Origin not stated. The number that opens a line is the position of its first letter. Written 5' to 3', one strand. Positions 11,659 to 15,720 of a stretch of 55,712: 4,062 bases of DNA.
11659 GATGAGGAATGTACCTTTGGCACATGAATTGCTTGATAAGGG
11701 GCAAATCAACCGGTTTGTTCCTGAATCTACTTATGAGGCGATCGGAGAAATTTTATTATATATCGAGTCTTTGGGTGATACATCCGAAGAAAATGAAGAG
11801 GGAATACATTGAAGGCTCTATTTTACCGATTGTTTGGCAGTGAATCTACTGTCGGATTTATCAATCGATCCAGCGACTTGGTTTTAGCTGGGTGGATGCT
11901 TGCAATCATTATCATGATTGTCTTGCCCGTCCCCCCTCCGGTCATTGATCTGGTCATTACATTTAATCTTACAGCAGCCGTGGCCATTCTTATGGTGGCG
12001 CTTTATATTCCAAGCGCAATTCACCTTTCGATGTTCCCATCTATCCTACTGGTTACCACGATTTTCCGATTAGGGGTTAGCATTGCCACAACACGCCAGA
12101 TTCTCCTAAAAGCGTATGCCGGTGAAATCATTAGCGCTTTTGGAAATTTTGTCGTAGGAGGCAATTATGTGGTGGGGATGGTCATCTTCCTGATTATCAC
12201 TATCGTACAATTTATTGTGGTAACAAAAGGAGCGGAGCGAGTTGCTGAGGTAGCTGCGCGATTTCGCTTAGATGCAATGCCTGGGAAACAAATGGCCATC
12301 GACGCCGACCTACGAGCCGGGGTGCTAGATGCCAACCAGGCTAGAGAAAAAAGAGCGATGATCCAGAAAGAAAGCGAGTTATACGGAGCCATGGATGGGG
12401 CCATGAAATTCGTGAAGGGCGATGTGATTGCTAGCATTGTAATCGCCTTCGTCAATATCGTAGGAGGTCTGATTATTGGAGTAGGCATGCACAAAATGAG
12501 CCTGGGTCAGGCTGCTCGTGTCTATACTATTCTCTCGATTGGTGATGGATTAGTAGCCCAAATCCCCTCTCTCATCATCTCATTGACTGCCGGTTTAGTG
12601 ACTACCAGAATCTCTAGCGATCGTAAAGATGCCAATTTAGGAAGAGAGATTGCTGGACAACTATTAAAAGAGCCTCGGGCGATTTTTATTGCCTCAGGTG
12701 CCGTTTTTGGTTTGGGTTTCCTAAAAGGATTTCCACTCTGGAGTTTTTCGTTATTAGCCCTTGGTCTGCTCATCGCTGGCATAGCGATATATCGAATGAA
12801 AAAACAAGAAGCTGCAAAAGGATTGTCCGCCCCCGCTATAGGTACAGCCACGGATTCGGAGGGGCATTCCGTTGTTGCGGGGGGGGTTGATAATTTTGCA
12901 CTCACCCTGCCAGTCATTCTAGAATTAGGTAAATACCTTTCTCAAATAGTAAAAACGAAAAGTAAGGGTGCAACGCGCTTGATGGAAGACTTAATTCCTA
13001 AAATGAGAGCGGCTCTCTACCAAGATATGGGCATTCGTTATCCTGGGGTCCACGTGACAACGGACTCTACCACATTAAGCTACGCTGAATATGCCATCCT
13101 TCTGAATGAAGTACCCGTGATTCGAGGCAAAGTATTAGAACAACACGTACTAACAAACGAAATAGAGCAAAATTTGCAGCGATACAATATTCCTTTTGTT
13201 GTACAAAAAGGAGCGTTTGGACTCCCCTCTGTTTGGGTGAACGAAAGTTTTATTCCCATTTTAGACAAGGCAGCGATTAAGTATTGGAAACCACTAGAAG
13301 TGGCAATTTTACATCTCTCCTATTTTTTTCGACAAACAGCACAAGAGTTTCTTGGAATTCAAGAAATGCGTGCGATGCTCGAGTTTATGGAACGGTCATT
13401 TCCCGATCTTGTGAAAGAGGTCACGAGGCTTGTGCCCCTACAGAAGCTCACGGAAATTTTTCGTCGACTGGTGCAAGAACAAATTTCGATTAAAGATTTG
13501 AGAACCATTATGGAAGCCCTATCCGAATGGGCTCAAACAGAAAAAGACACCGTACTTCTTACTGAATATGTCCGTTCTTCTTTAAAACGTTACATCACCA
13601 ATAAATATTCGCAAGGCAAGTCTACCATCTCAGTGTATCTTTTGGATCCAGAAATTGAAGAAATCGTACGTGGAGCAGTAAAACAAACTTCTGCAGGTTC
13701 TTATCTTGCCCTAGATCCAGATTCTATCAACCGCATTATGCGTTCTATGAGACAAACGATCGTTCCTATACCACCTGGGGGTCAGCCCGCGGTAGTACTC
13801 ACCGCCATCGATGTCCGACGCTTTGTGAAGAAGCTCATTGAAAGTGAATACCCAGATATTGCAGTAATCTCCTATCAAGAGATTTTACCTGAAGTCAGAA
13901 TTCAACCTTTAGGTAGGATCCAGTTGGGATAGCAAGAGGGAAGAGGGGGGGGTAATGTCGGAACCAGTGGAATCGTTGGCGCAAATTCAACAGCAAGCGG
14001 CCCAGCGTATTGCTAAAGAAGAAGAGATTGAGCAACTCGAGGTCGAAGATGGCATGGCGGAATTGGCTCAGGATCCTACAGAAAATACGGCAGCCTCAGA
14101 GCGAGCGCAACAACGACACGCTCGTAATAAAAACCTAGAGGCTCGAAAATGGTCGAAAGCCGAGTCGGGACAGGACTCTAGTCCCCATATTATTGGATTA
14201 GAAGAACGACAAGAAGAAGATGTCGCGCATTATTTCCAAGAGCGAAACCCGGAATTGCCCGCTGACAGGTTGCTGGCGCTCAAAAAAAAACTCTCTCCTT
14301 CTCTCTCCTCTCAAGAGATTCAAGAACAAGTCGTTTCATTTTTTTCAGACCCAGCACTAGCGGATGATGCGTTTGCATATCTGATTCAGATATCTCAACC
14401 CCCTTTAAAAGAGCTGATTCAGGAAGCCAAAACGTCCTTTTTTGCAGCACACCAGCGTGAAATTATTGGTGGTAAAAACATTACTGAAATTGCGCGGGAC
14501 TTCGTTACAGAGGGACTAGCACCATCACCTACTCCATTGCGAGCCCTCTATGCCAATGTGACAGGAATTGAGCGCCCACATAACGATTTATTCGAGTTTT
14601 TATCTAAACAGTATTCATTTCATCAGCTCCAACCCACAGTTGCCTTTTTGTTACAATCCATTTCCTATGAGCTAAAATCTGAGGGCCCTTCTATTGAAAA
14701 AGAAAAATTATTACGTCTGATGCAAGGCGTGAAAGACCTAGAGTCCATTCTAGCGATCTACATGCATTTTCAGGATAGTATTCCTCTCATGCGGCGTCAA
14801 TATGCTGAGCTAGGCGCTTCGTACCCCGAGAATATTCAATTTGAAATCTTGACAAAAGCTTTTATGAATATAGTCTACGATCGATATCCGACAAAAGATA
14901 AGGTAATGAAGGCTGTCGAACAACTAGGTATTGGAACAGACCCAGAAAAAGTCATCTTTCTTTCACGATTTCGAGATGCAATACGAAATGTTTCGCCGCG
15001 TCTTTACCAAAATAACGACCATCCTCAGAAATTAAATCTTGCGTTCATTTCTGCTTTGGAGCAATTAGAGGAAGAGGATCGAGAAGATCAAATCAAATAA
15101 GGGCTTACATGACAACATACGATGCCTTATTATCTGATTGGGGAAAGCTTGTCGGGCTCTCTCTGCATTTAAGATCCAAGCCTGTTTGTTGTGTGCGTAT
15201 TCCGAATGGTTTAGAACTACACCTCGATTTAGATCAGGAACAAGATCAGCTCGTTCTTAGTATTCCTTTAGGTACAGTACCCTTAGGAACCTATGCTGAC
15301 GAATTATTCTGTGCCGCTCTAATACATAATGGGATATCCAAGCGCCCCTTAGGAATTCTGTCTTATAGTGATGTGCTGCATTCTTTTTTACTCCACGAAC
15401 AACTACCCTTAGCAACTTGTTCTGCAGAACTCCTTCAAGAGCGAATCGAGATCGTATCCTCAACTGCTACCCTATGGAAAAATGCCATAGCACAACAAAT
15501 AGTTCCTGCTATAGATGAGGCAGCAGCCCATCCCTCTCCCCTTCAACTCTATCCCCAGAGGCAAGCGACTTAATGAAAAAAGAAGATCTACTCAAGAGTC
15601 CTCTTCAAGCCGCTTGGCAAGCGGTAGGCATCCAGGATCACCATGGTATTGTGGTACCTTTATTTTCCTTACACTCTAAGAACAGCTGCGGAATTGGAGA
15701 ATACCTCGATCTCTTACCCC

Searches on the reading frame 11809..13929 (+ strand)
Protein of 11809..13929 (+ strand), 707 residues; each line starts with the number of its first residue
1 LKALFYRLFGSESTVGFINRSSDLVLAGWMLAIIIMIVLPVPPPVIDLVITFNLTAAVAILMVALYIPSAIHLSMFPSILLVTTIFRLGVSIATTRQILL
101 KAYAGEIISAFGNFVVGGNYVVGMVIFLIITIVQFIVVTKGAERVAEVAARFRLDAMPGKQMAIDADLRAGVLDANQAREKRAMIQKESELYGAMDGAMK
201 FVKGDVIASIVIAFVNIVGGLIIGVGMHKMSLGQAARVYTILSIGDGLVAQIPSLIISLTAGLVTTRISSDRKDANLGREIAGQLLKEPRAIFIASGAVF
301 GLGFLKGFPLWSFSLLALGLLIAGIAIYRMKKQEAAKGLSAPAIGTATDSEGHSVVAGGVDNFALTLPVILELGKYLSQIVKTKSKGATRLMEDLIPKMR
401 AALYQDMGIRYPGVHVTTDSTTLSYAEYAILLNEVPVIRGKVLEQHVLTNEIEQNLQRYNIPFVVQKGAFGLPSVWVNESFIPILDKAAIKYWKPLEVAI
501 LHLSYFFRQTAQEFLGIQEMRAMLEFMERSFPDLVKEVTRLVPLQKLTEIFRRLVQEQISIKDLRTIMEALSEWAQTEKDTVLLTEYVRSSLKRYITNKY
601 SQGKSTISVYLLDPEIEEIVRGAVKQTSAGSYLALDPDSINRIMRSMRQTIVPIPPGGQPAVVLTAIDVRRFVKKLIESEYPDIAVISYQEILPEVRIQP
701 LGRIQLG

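Call 26: search_protein_families(library=pfam, proteins=[window:11809-13929:+], max_evalue=0.00001)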
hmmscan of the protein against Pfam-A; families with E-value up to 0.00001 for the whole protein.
window:11809-13929:+ (707 aa): 1 family
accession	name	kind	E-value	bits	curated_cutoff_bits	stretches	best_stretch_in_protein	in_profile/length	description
PF00771.25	FHIPEP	-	3.4e-220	733.4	29.1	1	33-696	1-656/657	FHIPEP family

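Call 28: find_related_loci(query=window:11809-13929:+, collection=genome_contigs, flank=1000)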
Query window:11809-13929:+ (707 aa) in genome_contigs; peptide patterns used: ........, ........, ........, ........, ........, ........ (x = any residue, [..] = any of these).
600 stretches matched a pattern (row limit reached: there are more); 600 encode a relative of the query (tblastn E <= 1e-3); the best 80 are kept; 80 distinct loci.
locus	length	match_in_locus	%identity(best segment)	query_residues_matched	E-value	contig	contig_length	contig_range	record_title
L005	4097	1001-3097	63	7-707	0e+0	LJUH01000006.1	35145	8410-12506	MAG: Chlamydiae bacterium SM23_39 WORSMTZ_1317, whole genome shotgun sequence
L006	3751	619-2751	61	1-707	0e+0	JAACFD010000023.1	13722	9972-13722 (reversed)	MAG: Chlamydiales bacterium isolate bin.18 scaffold_2765, whole genome shotgun sequence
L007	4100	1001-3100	66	7-706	0e+0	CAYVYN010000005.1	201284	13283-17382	MAG TPA_asm: uncultured bacterium isolate SRP286056_co2_373 genome assembly, contig: NODE_46_length_201284_cov_16.140059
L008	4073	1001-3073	46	12-707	0e+0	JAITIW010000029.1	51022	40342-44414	MAG: Puniceicoccales bacterium isolate Pcl387_bin136 k119_1798375, whole genome shotgun sequence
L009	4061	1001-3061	47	18-706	0e+0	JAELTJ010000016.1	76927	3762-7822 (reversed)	Achromobacter sp. ASV32 NODE_16_length_76927_cov_15.440143, whole genome shotgun sequence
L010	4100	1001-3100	46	17-706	0e+0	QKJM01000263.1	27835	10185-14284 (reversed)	MAG: Archangium sp. isolate SZUA-606 scaffold_3745, whole genome shotgun sequence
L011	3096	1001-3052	45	20-706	0e+0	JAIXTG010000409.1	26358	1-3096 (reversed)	MAG: Oxalobacteraceae bacterium isolate C8_MAG_00032 pond_C8_MAG_00032_000000000027, whole genome shotgun sequence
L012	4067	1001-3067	46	18-706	0e+0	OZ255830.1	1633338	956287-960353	MAG: Alphaproteobacteria bacterium isolate efcd4779-ec1b-4db1-9cd4-90ea4d8595b9 genome assembly, chromosome: 1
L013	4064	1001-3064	44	20-704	0e+0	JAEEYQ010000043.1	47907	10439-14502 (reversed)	MAG: Lentisphaeria bacterium isolate Tb.RUG.64 k141_6420690_flag=1_multi=15.1140_len=47907, whole genome shotgun sequenc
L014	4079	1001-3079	44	8-706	0e+0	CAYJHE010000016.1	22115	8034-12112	MAG TPA_asm: uncultured Desulfovibrionaceae bacterium isolate ERP123703_co1_80 genome assembly, contig: NODE_2423_length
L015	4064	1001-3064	44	18-706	0e+0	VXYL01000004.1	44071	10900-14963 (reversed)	MAG: Gammaproteobacteria bacterium isolate SB0670_bin_10 NODE_489_length_44071_cov_13.184456, whole genome shotgun seque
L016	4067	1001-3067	44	11-706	0e+0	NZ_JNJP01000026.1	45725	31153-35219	Bilophila wadsworthia ATCC 49260 T370DRAFT_scaffold00025.25_C, whole genome shotgun sequence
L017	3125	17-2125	43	11-706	0e+0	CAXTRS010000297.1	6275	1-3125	MAG TPA_asm: uncultured Chthoniobacterales bacterium isolate public_SRR14721930_metawrap_bin.1 genome assembly, contig:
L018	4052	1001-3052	45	22-706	0e+0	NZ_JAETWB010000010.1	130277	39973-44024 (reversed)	Belnapia arida strain T18 NODE_10_length_130277_cov_239.313817, whole genome shotgun sequence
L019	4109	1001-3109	66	6-706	0e+0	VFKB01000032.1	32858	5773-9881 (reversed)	MAG: Parachlamydiales bacterium isolate Bin_65_10 c_000001073763, whole genome shotgun sequence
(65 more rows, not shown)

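Call 57: search_solved_structures(query=window:11809-13929:+, max_evalue=1e-20, show_alignments=1)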
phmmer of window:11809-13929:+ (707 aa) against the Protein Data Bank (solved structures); distinct sequences matched with E-value up to 1e-20: 23.
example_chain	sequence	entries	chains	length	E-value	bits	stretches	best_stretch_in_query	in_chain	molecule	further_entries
7alw_A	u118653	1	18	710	6.1e-196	656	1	18-706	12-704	Low calcium response protein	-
6wa6_A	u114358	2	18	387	1.1e-173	582.5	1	341-706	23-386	Low calcium response locus protein D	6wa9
7awa_A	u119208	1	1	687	5.6e-132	444.7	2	22-343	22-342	Secretion system apparatus protein SsaV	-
36hw_A2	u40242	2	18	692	1.3e-116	394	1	25-694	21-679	Flagellar biosynthesis protein FlhA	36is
7amy_A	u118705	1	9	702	4.9e-107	362.3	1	30-703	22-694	Flagellar biosynthesis protein FlhA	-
12dv_B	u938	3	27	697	1.1e-101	344.6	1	18-704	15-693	Flagellar biosynthesis protein FlhA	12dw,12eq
7qij_AA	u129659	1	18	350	6.6e-83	282.5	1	359-705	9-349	Low calcium response locus protein D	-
7osl_A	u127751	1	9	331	2.6e-47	165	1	507-704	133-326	Translocator EscV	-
7k08_A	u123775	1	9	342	2.8e-47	164.8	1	507-704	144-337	Translocator EscV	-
4a5p_A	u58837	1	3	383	3e-46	161.5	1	388-695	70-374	PROTEIN MXIA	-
2x49_A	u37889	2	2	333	2.6e-45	158.3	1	393-694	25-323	INVASION PROTEIN INVA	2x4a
3mix_A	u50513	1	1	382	2.4e-40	142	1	393-704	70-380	Flagellar biosynthesis protein flhA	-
7feb_E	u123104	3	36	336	7.2e-35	123.8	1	511-705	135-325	Secretion system apparatus protein SsaV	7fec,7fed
3myd_A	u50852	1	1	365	6.7e-24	87.6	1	374-706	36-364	Flagellar biosynthesis protein flhA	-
6ai3_A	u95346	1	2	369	1.7e-23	86.3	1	362-694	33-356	Flagellar biosynthesis protein FlhA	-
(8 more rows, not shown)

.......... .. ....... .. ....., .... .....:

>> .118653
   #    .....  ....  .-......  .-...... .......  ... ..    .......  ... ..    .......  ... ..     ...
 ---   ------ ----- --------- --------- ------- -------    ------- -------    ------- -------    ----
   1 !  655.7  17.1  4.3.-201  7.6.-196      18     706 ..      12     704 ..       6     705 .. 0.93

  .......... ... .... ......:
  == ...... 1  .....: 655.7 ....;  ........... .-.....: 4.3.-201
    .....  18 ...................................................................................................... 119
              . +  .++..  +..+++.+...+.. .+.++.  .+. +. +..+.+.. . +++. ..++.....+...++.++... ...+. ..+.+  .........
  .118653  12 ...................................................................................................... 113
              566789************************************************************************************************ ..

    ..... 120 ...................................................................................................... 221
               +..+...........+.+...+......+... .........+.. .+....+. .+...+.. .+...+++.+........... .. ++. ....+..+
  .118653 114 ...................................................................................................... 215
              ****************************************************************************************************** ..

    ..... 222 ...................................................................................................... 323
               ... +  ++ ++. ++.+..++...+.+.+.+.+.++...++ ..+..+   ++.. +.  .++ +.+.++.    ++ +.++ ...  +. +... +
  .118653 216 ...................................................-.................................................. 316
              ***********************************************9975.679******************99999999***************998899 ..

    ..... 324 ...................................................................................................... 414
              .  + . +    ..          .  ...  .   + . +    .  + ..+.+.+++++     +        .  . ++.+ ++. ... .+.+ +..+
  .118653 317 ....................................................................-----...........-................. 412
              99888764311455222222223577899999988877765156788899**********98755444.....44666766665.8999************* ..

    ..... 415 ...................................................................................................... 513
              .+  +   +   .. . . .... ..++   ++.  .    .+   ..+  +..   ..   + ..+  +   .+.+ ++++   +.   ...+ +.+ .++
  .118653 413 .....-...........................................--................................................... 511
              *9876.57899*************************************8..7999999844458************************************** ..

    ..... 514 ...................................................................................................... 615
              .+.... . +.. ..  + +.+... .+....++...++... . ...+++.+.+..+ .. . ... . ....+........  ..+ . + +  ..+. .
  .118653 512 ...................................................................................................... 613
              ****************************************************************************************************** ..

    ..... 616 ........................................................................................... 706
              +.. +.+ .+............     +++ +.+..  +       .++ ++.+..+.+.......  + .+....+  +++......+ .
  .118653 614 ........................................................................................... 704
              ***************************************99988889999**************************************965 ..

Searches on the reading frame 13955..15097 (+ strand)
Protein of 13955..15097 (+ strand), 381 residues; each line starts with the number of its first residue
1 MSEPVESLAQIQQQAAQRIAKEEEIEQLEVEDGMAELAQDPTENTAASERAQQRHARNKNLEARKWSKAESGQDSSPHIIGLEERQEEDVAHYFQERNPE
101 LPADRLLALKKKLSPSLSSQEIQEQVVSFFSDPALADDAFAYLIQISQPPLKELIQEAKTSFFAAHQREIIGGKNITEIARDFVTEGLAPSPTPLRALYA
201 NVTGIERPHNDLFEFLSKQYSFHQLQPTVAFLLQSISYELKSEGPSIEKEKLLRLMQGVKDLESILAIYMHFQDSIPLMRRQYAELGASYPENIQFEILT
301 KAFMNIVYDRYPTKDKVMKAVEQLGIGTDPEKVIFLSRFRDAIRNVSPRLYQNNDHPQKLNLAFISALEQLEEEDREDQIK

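Call 26: search_protein_families(library=pfam, proteins=[window:13955-15097:+], max_evalue=0.00001)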
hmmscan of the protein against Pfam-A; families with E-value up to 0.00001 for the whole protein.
window:13955-15097:+ (381 aa): 2 families
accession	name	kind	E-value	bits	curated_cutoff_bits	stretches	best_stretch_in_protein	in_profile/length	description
PF22342.1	T3SS_CopN_3rd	-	8e-18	64.9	27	1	272-369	2-99/99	T3SS, Low calcium response E, third helical domain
PF07201.16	HrpJ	-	5.3e-11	43.5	25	1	85-220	27-166/166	HrpJ-like domain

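Call 58: search_solved_structures(query=window:13955-15097:+, max_evalue=0.001, show_alignments=1)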
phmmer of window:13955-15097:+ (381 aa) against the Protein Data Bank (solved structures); distinct sequences matched with E-value up to 0.001: 3.
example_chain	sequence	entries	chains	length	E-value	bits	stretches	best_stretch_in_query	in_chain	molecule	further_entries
4p3z_A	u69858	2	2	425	1.3e-40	143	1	7-372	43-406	CopN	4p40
6gx7_G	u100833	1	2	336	1.9e-35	125.9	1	81-372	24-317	Low calcium response E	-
4nrh_A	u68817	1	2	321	1.9e-34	122.6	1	82-372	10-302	CopN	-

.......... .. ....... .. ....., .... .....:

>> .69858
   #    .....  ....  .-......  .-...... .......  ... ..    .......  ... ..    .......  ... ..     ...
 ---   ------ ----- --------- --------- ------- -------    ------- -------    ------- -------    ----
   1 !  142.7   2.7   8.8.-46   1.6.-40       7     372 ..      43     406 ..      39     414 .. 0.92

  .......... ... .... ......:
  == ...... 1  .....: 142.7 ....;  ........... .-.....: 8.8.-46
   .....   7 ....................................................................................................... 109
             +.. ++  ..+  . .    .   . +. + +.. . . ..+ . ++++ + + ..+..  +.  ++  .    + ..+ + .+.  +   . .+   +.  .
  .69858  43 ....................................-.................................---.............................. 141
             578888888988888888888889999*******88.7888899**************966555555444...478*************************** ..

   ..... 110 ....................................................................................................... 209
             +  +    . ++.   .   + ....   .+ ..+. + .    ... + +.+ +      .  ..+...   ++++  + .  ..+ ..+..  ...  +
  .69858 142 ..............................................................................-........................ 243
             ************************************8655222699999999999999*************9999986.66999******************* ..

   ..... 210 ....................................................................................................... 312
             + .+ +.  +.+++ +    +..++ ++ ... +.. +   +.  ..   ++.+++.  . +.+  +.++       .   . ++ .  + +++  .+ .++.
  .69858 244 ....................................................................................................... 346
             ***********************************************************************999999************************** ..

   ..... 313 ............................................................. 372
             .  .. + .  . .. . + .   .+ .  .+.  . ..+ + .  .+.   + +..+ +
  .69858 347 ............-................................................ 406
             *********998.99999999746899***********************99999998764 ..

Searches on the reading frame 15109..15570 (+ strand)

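Call 26: search_protein_families(library=pfam, proteins=[window:15109-15570:+], max_evalue=0.00001)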
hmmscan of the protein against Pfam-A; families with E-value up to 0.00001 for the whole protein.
window:15109-15570:+ (154 aa): 1 family
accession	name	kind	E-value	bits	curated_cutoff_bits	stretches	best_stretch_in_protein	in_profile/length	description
PF05932.18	CesT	-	9e-08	32.7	22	1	7-123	2-118/119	Tir chaperone protein (CesT) family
